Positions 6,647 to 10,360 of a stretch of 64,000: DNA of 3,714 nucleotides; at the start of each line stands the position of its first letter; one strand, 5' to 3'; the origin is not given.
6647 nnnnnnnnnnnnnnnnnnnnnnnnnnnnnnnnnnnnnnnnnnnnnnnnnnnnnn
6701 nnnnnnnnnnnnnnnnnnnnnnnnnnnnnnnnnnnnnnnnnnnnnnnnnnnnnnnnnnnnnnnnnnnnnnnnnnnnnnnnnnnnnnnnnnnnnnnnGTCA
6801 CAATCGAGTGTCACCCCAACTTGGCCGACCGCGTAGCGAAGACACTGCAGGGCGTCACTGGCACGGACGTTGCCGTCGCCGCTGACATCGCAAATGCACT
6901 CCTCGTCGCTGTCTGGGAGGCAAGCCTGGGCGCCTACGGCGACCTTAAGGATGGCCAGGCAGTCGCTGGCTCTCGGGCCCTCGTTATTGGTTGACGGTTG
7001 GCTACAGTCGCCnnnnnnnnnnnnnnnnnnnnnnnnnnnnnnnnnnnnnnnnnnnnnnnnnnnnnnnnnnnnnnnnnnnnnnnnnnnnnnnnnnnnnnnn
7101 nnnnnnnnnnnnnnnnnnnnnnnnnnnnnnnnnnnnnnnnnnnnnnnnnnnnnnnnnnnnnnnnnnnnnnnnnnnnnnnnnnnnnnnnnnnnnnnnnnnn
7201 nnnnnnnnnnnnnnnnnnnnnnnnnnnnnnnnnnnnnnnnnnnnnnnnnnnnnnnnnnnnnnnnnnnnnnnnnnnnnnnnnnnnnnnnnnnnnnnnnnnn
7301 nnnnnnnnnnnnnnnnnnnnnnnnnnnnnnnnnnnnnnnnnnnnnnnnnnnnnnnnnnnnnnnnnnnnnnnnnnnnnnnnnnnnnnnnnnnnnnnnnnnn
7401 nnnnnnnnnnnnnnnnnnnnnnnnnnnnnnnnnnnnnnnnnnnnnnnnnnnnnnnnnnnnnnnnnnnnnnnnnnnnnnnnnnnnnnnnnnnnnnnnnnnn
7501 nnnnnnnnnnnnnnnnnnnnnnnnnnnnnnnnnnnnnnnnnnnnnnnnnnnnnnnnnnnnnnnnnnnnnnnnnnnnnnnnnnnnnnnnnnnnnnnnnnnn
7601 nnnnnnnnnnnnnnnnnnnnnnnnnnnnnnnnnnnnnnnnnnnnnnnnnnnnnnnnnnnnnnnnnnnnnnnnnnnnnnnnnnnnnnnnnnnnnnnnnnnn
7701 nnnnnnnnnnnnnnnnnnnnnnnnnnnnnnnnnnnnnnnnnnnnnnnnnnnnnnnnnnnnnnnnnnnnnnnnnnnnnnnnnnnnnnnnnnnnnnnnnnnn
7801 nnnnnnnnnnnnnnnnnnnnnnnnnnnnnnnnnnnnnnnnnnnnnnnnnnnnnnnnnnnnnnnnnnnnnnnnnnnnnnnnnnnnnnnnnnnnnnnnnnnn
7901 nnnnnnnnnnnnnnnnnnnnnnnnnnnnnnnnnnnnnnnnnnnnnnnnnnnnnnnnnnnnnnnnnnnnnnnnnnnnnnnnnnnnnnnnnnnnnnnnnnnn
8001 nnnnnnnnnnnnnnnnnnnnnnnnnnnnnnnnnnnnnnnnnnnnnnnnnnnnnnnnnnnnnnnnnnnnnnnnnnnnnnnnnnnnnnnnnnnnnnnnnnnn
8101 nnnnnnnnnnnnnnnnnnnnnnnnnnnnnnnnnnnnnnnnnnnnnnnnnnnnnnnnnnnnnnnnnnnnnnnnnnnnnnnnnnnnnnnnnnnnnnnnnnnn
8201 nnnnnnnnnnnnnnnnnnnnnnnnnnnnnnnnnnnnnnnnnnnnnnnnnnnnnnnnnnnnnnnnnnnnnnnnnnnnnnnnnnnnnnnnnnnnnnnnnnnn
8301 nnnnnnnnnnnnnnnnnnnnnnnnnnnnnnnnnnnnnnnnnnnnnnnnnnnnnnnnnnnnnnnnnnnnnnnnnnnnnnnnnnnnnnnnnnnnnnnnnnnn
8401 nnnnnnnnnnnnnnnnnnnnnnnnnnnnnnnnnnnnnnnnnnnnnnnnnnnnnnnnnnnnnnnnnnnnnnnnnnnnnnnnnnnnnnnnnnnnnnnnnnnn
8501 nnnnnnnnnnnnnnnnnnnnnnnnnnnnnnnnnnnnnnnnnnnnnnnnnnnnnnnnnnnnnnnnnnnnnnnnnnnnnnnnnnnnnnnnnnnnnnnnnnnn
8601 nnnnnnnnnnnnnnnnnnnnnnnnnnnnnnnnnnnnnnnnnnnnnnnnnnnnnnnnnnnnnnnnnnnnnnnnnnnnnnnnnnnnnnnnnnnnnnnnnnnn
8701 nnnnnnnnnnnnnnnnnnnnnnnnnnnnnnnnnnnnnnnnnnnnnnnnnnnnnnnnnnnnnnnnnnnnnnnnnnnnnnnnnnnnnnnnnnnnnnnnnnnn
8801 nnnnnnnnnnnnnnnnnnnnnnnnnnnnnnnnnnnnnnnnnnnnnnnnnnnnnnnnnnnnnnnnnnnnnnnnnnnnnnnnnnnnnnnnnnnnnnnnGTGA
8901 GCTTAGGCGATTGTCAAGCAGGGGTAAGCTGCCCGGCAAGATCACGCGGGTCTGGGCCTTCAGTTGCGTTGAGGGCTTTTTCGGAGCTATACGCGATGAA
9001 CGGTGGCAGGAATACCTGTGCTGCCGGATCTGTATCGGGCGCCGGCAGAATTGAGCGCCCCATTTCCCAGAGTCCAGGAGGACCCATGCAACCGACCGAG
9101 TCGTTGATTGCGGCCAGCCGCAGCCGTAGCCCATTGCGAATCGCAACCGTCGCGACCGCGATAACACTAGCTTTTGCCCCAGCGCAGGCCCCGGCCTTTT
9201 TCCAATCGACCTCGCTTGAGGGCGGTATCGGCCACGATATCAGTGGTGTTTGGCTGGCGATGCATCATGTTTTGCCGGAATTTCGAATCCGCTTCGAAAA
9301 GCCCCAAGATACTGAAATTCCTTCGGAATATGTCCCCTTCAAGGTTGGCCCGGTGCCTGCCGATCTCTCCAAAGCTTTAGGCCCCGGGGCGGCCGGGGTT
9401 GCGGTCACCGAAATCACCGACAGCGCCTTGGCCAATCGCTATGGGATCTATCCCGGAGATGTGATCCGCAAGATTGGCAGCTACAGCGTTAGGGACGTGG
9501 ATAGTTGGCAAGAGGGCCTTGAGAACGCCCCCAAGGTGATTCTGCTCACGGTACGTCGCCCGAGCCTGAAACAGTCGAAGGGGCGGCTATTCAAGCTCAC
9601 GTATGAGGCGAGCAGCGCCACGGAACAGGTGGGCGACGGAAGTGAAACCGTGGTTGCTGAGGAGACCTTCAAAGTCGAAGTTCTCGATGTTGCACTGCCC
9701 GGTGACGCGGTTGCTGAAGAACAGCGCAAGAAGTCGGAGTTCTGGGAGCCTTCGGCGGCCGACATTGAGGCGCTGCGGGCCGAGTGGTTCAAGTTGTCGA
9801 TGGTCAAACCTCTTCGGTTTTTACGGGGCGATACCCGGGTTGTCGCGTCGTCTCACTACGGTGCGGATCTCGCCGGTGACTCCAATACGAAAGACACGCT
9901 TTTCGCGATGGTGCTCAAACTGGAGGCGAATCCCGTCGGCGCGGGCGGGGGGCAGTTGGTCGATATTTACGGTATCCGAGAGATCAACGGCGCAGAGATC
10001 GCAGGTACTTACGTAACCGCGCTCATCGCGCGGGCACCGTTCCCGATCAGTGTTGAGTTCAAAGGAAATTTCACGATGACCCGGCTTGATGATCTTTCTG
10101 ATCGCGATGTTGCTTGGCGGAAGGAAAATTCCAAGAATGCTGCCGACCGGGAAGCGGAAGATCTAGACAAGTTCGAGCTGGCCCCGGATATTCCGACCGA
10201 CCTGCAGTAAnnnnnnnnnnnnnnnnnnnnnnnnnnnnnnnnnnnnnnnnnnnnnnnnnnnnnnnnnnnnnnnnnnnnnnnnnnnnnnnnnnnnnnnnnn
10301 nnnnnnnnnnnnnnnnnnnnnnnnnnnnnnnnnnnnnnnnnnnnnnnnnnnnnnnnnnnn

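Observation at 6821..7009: Dockerin-like EF-hand repeat pairs on three otherwise unrelated secreted proteins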

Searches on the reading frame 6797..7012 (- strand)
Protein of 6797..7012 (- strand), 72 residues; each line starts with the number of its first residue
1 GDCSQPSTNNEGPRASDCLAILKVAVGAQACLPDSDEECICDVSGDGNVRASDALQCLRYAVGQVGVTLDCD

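Call 71: search_protein_families(library=pfam, alignment_id=A6, max_evalue=0.1)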
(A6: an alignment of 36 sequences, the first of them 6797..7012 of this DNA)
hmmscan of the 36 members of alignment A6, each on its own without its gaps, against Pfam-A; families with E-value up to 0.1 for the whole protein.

A. member 1, window:6797-7012:- (72 aa): 1 family
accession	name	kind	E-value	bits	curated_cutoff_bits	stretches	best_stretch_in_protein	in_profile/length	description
PF00404.24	Dockerin_1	-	1.7e-05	25.4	22.9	2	42-57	3-18/57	Dockerin type I domain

B. families by the number of members that match (of 36 scanned): 9 families
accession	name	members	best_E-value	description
PF00404.24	Dockerin_1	18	7.3e-07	Dockerin type I domain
PF14658.12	EF-hand_9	3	0.016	EF-hand domain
PF13499.12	EF-hand_7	3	0.028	EF-hand domain pair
PF24326.1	DUF7496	2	0.00093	Domain of unknown function (DUF7496)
PF14862.11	Defensin_big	1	0.04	Big defensin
PF00448.28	SRP54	1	0.045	SRP54-type protein, GTPase domain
PF00720.22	SSI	1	0.052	Subtilisin inhibitor-like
PF08502.15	LeuA_dimer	1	0.068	LeuA allosteric (dimerisation) domain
PF22746.1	SHOCT-like_DUF2089-C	1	0.086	SHOCT-like domain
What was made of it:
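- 6797..7012 (-): Dockerin module at the mature N-terminus of the 625-aa Cys-rich protein (gene 5219-7096). The first repeat has a degenerate loop and the second is canonical (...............). Cysteines flank and sit inside the module. The isolated segment scores 25.4 bits on Pfam Dockerin_1 (cut-off 22.9), and 18 of 36 orthologue segments hit (call 71).
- Tried and rejected: Scanning the isolated segment did (call 71), so the first negative was an artefact of whole-protein scoring.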

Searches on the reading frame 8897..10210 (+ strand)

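Call 12: search_protein_families(library=pfam, proteins=[window:8897-10210:+], max_evalue=1)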
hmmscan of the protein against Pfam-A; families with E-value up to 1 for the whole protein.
window:8897-10210:+ (437 aa): 3 families
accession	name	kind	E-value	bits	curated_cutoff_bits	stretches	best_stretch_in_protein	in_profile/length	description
PF17820.7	PDZ_6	-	0.00032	20.8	27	1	178-221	10-54/54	PDZ domain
PF00595.29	PDZ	-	0.013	16.3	23.2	1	165-219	24-80/81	PDZ domain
PF13180.12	PDZ_2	-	0.023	15.4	27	1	167-208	13-54/80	PDZ domain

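Call 50: search_protein_families(library=ncbifam, proteins=[window:8897-10210:+], max_evalue=1)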
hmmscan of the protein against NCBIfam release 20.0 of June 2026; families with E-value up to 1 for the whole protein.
window:8897-10210:+ (437 aa): 6 families
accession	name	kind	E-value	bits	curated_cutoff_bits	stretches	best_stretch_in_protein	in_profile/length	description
TIGR02037.1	degP_htrA_DO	subfamily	0.00057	18.9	416.2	1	164-221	366-425/434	Do family serine endopeptidase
NF008189.1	PRK10942.1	equivalog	0.0013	17.2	720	1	154-222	400-468/477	serine endoprotease DegP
NF041521.1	HhoA_HhoB_HtrA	equivalog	0.016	14.5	450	1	166-211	263-308/335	HhoA/HhoB/HtrA family serine endopeptidase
NF007526.1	PRK10139.1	equivalog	0.021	13.5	756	1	161-221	386-446/456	serine endoprotease DegQ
NF047968.1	SerProtHtrA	equivalog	0.081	12.3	470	1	166-204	289-327/357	serine protease HtrA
NF040965.1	MamP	equivalog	0.14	11.8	300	1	165-238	135-208/290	magnetosome magnetite formation protein MamP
